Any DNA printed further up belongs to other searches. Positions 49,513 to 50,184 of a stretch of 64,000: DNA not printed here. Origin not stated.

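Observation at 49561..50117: GxxExxY nuclease-fold mini-gene wrapped in inverted, helically phased heptamer arrays and wedged between two outer-membrane genes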

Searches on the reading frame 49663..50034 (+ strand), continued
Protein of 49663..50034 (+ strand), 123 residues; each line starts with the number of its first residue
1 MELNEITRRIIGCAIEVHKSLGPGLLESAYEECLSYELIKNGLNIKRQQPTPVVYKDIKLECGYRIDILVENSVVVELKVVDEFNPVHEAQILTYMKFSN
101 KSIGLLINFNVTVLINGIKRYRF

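Call 29: search_solved_structures(query=window:49663-50031:+, max_evalue=1, show_alignments=2)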
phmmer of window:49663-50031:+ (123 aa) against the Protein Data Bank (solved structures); distinct sequences matched with E-value up to 1: 1.
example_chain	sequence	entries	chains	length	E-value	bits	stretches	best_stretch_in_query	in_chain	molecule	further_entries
9us2_A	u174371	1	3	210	0.42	13.8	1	6-61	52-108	Cytokinin riboside 5'-monophosphate phosphoribohydrolase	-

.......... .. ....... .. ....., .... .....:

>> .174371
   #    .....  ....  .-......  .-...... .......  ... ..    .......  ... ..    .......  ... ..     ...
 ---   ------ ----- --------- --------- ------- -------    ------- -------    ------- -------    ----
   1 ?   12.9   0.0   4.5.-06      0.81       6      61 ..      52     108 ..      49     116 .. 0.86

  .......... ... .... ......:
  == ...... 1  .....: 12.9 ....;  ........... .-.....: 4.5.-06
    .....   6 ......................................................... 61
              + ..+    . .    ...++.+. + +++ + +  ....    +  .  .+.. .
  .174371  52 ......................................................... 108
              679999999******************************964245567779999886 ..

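Call 42: find_related_loci(query=window:49663-50031:+, collection=viral_contigs, flank=3000)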
Query window:49663-50031:+ (123 aa) in viral_contigs; peptide patterns used: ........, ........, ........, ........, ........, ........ (x = any residue, [..] = any of these).
2 stretches matched a pattern, but none encodes a relative of the query by tblastn (E <= 1e-3).

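Call 43: search_dna_similar(query=window:49663-50031:+, collection=plasmids, mode=protein, max_rows=30)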
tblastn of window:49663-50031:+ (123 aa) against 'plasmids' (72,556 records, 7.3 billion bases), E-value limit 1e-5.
Records with a match: 8; places in all: 8; records where one place covers at least 80% of the query: 8.
Best place of each record, by identity: <60% 8.
By first word of the organism name: Bernardetia 1; Gemmatirosa 1; Bacteroides 1; Persicobacter 1; Sphingomonas 1; Fusobacteria 1; Treponema 1; Prevotella 1.
By predicted mobility (MOB-suite, as given by PLSDB): non-mobilizable 8.
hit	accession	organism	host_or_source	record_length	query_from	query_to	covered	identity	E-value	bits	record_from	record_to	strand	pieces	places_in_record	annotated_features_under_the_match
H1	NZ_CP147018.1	Bernardetia sp. Wsw4-3y2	Red alga,Red algae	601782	1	121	98%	57.4%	1e-35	135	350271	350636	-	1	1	GxxExxY protein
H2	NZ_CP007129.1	Gemmatirosa kalamazoonensis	-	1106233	1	120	94%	56.0%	1e-22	130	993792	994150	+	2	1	record has no annotation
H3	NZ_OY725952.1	Bacteroides finegoldii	-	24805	2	121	98%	50.8%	1e-29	118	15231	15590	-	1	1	GxxExxY protein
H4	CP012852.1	Persicobacter sp. JZB09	cell culture,soil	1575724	1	114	93%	37.7%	7e-10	62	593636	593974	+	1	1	none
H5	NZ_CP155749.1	Sphingomonas parapaucimobilis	Chinese cabbage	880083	2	120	97%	36.1%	2e-16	81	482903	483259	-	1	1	GxxExxY protein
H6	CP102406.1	Fusobacteria bacterium ZRK30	pure culture,cold seep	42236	1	109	89%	37.6%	3e-8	57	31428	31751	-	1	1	GxxExxY protein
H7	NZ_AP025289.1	Treponema saccharophilum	-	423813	7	114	88%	37.0%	4e-11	66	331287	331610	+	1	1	GxxExxY protein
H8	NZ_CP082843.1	Prevotella nigrescens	-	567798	10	110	82%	37.6%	7e-11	65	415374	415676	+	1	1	GxxExxY protein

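Call 44: get_annotated_region(hit=H1, flank=20000)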
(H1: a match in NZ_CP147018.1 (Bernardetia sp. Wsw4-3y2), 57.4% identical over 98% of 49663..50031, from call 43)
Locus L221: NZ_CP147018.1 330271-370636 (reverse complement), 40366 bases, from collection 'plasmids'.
description: Bernardetia sp. Wsw4-3y2 plasmid plasmd1, complete sequence
organism: Bernardetia sp. Wsw4-3y2 (NCBI taxid 3127471)
taxonomy: Bacteria; Bacteroidota; Cytophagia; Cytophagales; Bernardetiaceae; Bernardetia; Bernardetia sp. Wsw4-3y2
host: -; source: Red alga,Red algae; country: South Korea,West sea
typing (MOB-suite, as given by PLSDB): non-mobilizable
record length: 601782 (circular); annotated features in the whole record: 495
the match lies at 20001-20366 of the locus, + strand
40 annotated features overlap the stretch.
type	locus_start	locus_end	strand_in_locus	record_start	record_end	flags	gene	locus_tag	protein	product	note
CDS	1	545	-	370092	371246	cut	-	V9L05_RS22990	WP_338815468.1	MBL fold metallo-hydrolase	-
CDS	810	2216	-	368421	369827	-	-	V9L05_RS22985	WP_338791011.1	arginine decarboxylase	-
CDS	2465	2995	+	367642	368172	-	-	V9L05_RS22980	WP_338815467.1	DUF1569 domain-containing protein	-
CDS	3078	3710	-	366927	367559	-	-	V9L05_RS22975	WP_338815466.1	cytochrome C oxidase subunit III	-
CDS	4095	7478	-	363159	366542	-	-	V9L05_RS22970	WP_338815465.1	SpoIIE family protein phosphatase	-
CDS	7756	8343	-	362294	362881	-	-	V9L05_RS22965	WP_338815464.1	HAD family hydrolase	-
CDS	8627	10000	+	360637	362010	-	-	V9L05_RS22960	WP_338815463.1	NAD-dependent succinate-semialdehyde dehydrogenase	-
CDS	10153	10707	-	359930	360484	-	ruvC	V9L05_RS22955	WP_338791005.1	crossover junction endodeoxyribonuclease RuvC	GO:0006310 - DNA recombination [Evidence IEA]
CDS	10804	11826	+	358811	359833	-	-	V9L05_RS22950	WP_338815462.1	hypothetical protein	-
CDS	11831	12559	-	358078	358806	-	-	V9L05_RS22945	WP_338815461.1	phytanoyl-CoA dioxygenase family protein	-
CDS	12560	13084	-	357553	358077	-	-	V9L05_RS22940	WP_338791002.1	shikimate kinase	-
CDS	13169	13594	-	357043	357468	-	-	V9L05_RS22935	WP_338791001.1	hypothetical protein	-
CDS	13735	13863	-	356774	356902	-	-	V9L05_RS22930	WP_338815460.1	hypothetical protein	-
CDS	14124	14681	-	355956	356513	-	-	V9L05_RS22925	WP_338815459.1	cob(I)yrinic acid a,c-diamide adenosyltransferase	GO:0009236 - cobalamin biosynthetic process [Evidence IEA]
CDS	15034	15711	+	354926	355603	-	-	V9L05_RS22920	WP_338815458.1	hypothetical protein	-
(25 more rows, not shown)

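Call 45: get_annotated_region(hit=H3, flank=15000)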
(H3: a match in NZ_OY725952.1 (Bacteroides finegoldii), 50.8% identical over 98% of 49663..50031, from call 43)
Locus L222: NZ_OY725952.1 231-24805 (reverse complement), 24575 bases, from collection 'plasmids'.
description: Bacteroides finegoldii strain Bacteroides finegoldii TSDC17.2-1.1 plasmid 50, complete sequence
organism: Bacteroides finegoldii (NCBI taxid 338188)
taxonomy: Bacteria; Bacteroidota; Bacteroidia; Bacteroidales; Bacteroidaceae; Bacteroides; Bacteroides finegoldii
host: -; source: -; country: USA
typing (MOB-suite, as given by PLSDB): non-mobilizable
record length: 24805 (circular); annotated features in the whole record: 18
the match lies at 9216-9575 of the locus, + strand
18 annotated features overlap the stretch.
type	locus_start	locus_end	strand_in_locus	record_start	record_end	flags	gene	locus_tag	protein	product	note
CDS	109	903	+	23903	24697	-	-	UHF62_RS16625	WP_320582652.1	DNA adenine methylase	GO:0032775 - DNA methylation on adenine [Evidence IEA]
CDS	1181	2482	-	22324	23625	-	thrC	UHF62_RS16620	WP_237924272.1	threonine synthase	GO:0009088 - threonine biosynthetic process [Evidence IEA]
CDS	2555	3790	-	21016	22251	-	-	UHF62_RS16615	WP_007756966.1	cofactor-independent phosphoglycerate mutase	-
CDS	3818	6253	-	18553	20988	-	thrA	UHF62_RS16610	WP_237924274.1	bifunctional aspartate kinase/homoserine dehydrogenase I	GO:0008652 - amino acid biosynthetic process [Evidence IEA]; GO:0009067 - aspartate family amino acid biosynthetic ...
CDS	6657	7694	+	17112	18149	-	-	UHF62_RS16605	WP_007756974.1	asparaginase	-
CDS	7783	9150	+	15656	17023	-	radA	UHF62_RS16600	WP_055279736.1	DNA repair protein RadA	GO:0006281 - DNA repair [Evidence IEA]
CDS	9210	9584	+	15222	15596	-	-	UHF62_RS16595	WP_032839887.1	GxxExxY protein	-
CDS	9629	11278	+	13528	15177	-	-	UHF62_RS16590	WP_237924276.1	FAD-dependent protein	-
CDS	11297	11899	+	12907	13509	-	-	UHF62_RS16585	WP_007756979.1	LuxR C-terminal-related transcriptional regulator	GO:0006355 - regulation of DNA-templated transcription [Evidence IEA]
CDS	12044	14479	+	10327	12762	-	-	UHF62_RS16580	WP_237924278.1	TonB-dependent receptor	-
CDS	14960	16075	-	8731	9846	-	-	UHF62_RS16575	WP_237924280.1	zinc ribbon domain-containing protein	-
CDS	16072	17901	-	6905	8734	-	-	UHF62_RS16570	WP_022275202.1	U32 family peptidase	-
CDS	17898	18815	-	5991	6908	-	metA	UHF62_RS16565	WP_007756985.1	homoserine O-succinyltransferase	GO:0009086 - methionine biosynthetic process [Evidence IEA]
CDS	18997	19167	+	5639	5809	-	-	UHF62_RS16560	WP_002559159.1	4Fe-4S binding protein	-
CDS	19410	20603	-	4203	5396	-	-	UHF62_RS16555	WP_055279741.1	pyridoxal phosphate-dependent aminotransferase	GO:0009058 - biosynthetic process [Evidence IEA]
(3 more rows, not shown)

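Call 62: predict_structure(alignment_id=A2)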
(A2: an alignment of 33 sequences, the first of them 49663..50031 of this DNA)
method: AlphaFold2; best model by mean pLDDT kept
length: 123 residues; sequences in the alignment: 33
mean_pLDDT: 86.3   pTM: 0.79
mean pLDDT of the five models: 86.3, 80.4, 67.5, 62.5, 45.7
residues with pLDDT >= 90: 74; 70-90: 30; 50-70: 19; < 50: 0
segments of 3 or more residues with pLDDT < 50: none
pLDDT, mean of each block of 10 residues (from residue 1): 87 95 87 94 83 59 72 91 92 88 94 92 89
secondary structure, 60 per line:
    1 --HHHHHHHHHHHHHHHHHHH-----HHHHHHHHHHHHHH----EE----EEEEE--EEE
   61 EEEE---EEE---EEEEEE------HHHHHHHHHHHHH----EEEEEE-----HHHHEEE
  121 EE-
elements in order: H3-21 H27-40 E51-55 E58-64 E68-70 E74-79 H86-98 E103-108 H114-117 E118-122

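Call 63: search_protein_representatives(protein=window:49663-50031:+)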
Query: 123 residues. Proteins with E-value up to 0.001 (for the whole library): 22809; up to 1e-10: 7859; up to 1e-30: 213. The best 150 are listed.
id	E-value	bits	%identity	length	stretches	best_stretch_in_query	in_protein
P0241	8.1e-62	222.6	49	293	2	1-120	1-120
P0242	2.5e-61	221.0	48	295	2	2-120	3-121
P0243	3.2e-52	191.6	46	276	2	4-120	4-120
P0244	3.6e-52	191.5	45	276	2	2-120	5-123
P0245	5.6e-52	190.8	44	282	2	5-120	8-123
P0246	5.2e-47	174.8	41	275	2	9-120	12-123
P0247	1.1e-46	173.8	38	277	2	2-121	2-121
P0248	6.2e-44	164.9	62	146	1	4-120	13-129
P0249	3.0e-43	162.7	42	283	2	2-120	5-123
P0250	2.4e-42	159.8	42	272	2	2-120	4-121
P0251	3.3e-42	159.4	40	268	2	4-120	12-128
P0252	2.2e-41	156.7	39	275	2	9-120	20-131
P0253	2.2e-41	156.7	52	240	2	3-120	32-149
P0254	3.1e-41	156.2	58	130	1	4-121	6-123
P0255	1.0e-40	154.5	39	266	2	2-122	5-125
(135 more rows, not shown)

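Call 66: fold_search(model_id=the predicted structure, library=pdb)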
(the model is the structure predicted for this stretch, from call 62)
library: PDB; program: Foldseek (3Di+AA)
matches with E <= 10: 361; with E <= 0.001: 0
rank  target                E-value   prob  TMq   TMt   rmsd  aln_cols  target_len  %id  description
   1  1avq_A                6.4e-03  0.96  0.46  0.28  14.0       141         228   16  TOROIDAL STRUCTURE OF LAMBDA EXONUCLEASE DETERMINED AT 2.4 ANGSTROMS (released 1998-03-18)
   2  6m9k_B                8.3e-03  0.96  0.47  0.29  13.8       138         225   15  Crystal structure of lambda exonuclease in complex with the Red beta C-terminal domain (released 2019-01-02)
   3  3sm4_B                1.1e-02  0.92  0.44  0.27  14.4       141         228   15  Crystal Structure of the K131A Mutant of Lambda Exonuclease in Complex with a 5'-Phosphorylated 14-mer/12-mer Duplex a (released 2011-07-20)
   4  1avq_C                1.7e-02  0.90  0.46  0.28  14.1       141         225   16  TOROIDAL STRUCTURE OF LAMBDA EXONUCLEASE DETERMINED AT 2.4 ANGSTROMS (released 1998-03-18)
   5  3syy                  1.8e-02  0.99  0.47  0.32   4.9       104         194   13  Crystal Structure of an alkaline exonuclease (LHK-Exo) from Laribacter hongkongensis (released 2012-02-15)
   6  3slp_A                2.7e-02  0.85  0.46  0.28  14.1       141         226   16  Crystal Structure of Lambda Exonuclease in Complex with a 12 BP Symmetric DNA Duplex (released 2011-07-20)
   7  4ic1_G                2.8e-02  0.93  0.46  0.30   7.2       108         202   21  Crystal structure of SSO0001 (released 2013-01-16)
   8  4ic1_B                4.2e-02  0.41  0.34  0.22  11.3       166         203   17  Crystal structure of SSO0001 (released 2013-01-16)
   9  4ic1_A                4.7e-02  0.41  0.34  0.22  11.3       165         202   17  Crystal structure of SSO0001 (released 2013-01-16)
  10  2zyz_C                5.1e-02  0.60  0.34  0.41   8.5        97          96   12  Pyrobaculum aerophilum splicing endonuclease (released 2009-06-23)
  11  3sm4_C                6.2e-02  0.63  0.42  0.26  14.5       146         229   16  Crystal Structure of the K131A Mutant of Lambda Exonuclease in Complex with a 5'-Phosphorylated 14-mer/12-mer Duplex a (released 2011-07-20)
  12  2zyz_A                9.7e-02  0.44  0.33  0.41   8.6        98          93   12  Pyrobaculum aerophilum splicing endonuclease (released 2009-06-23)
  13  3ajv_A                1.5e-01  0.41  0.34  0.27   8.7        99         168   12  Splicing endonuclease from Aeropyrum pernix (released 2010-11-17)
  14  3iey_B                2.4e-01  0.21  0.33  0.28  11.1       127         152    9  Crystal Structure of the functional Nanoarchaeum equitans tRNA splicing endonuclease (released 2009-09-01)
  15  4ic1_D                3.8e-01  0.16  0.35  0.23  11.4       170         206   15  Crystal structure of SSO0001 (released 2013-01-16)
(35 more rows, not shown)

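Call 74: search_dna_similar(query=window:49663-50031:+, collection=phages, mode=protein, max_rows=15, max_evalue=0.001)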
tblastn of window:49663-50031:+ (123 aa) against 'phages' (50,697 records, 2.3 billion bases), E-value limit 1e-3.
No match.

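Call 76: get_annotated_region(hit=H2, flank=2000)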
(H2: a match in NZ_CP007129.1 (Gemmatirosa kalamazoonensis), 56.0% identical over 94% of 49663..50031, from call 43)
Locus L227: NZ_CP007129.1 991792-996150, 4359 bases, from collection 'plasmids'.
description: Gemmatirosa kalamazoonensis strain KBS708 plasmid 1, complete sequence
organism: Gemmatirosa kalamazoonensis (NCBI taxid 861299)
taxonomy: Bacteria; Gemmatimonadota; Gemmatimonadia; Gemmatimonadales; Gemmatimonadaceae; Gemmatirosa; Gemmatirosa kalamazoonensis
host: -; source: -; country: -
typing (MOB-suite, as given by PLSDB): non-mobilizable
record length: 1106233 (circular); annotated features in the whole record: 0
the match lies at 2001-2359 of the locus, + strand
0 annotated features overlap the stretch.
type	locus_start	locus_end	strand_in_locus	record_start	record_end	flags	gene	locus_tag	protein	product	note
